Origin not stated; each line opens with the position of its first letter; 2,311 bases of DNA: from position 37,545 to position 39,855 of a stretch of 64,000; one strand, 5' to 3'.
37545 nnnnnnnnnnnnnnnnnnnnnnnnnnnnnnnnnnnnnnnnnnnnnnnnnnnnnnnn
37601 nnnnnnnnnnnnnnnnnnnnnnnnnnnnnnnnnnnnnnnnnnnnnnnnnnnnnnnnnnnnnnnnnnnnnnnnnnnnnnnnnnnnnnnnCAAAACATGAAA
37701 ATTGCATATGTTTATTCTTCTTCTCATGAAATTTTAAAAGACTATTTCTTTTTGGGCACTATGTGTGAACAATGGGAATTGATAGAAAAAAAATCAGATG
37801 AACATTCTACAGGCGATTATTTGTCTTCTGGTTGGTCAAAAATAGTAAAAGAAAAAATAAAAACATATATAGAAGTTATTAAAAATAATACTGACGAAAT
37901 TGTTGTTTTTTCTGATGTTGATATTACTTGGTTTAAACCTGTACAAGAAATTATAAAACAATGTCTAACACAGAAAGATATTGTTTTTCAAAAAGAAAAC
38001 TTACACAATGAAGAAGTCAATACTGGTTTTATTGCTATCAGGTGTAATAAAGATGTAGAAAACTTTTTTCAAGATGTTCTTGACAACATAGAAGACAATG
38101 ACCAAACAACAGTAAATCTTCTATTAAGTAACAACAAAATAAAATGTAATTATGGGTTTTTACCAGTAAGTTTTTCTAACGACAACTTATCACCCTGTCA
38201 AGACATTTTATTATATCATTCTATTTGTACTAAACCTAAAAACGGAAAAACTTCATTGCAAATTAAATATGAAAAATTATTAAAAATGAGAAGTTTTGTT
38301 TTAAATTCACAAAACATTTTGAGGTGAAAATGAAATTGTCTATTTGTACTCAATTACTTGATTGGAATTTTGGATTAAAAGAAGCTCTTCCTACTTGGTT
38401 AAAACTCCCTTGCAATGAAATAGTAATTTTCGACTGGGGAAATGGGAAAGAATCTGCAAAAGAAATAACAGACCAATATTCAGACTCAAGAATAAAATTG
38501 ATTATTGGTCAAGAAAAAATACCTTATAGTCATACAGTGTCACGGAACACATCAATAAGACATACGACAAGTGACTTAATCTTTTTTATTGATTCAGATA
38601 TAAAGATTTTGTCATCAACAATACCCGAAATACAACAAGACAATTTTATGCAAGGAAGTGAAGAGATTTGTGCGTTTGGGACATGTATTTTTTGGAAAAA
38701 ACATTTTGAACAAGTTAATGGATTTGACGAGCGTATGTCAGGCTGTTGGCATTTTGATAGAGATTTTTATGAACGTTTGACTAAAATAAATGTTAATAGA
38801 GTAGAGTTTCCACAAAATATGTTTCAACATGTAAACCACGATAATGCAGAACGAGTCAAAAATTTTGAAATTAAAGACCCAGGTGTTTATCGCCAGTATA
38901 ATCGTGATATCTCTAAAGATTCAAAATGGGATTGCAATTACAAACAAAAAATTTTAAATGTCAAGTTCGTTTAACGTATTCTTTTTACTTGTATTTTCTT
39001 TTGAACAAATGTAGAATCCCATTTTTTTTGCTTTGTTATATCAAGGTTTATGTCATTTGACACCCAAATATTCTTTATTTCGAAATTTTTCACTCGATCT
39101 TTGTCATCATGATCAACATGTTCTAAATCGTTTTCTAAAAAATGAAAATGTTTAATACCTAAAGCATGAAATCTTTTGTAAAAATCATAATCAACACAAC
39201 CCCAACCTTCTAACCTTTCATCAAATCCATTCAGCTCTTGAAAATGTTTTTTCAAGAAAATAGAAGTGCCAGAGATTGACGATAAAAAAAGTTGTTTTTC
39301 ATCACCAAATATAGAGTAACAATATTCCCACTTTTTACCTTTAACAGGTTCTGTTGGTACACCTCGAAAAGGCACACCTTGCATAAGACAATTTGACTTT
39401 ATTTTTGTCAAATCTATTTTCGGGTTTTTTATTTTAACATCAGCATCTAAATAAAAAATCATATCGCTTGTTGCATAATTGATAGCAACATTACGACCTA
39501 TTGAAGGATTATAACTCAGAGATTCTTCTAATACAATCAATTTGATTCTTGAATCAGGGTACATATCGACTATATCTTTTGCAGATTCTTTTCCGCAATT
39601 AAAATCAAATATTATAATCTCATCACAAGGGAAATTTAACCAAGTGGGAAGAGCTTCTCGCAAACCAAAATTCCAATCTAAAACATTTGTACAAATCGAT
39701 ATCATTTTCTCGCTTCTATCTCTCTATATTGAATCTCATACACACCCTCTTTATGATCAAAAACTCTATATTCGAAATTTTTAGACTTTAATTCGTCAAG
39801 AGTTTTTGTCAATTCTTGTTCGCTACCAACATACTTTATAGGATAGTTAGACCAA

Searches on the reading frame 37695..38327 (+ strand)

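Call 60: search_protein_families(library=pfam, proteins=[window:37695-38327:+], max_evalue=0.01)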
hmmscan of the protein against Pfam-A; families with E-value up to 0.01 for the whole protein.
window:37695-38327:+ (210 aa): 1 family
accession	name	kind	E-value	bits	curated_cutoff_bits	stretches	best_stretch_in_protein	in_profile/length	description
PF03407.22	Nucleotid_trans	-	2.2e-12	47.9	22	1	29-161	29-172/208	Nucleotide-diphospho-sugar transferase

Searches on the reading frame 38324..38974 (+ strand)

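Call 60: search_protein_families(library=pfam, proteins=[window:38324-38974:+], max_evalue=0.01)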
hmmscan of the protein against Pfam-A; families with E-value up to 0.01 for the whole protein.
window:38324-38974:+ (216 aa): 4 families
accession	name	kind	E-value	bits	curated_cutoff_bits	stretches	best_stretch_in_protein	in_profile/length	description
PF10111.15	Glyco_tranf_2_2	-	1.9e-08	34.6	27.3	1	32-94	31-93/276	Glycosyltransferase like family 2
PF02709.20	Glyco_transf_7C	-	4.5e-07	29.9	23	1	107-172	11-77/78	N-terminal domain of galactosyltransferase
PF00535.33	Glycos_transf_2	-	3.7e-05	24.1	23.3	1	32-102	29-98/168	Glycosyl transferase family 2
PF05679.22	CHGN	-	0.0043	16.3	23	0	117-193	426-482/512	Chondroitin N-acetylgalactosaminyltransferase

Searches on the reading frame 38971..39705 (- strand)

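Call 60: search_protein_families(library=pfam, proteins=[window:38971-39705:-], max_evalue=0.01)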
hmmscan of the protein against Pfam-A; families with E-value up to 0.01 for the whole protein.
window:38971-39705:- (244 aa): 4 families
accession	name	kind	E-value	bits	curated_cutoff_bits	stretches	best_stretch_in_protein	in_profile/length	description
PF02709.20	Glyco_transf_7C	-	1.1e-09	38.2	23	1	144-195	20-73/78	N-terminal domain of galactosyltransferase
PF10111.15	Glyco_tranf_2_2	-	2.9e-09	37.2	27.3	1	143-195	163-214/276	Glycosyltransferase like family 2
PF00535.33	Glycos_transf_2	-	7.7e-06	26.4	23.3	1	28-91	28-90/168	Glycosyl transferase family 2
PF05679.22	CHGN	-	0.00025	20.4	23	1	150-199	432-482/512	Chondroitin N-acetylgalactosaminyltransferase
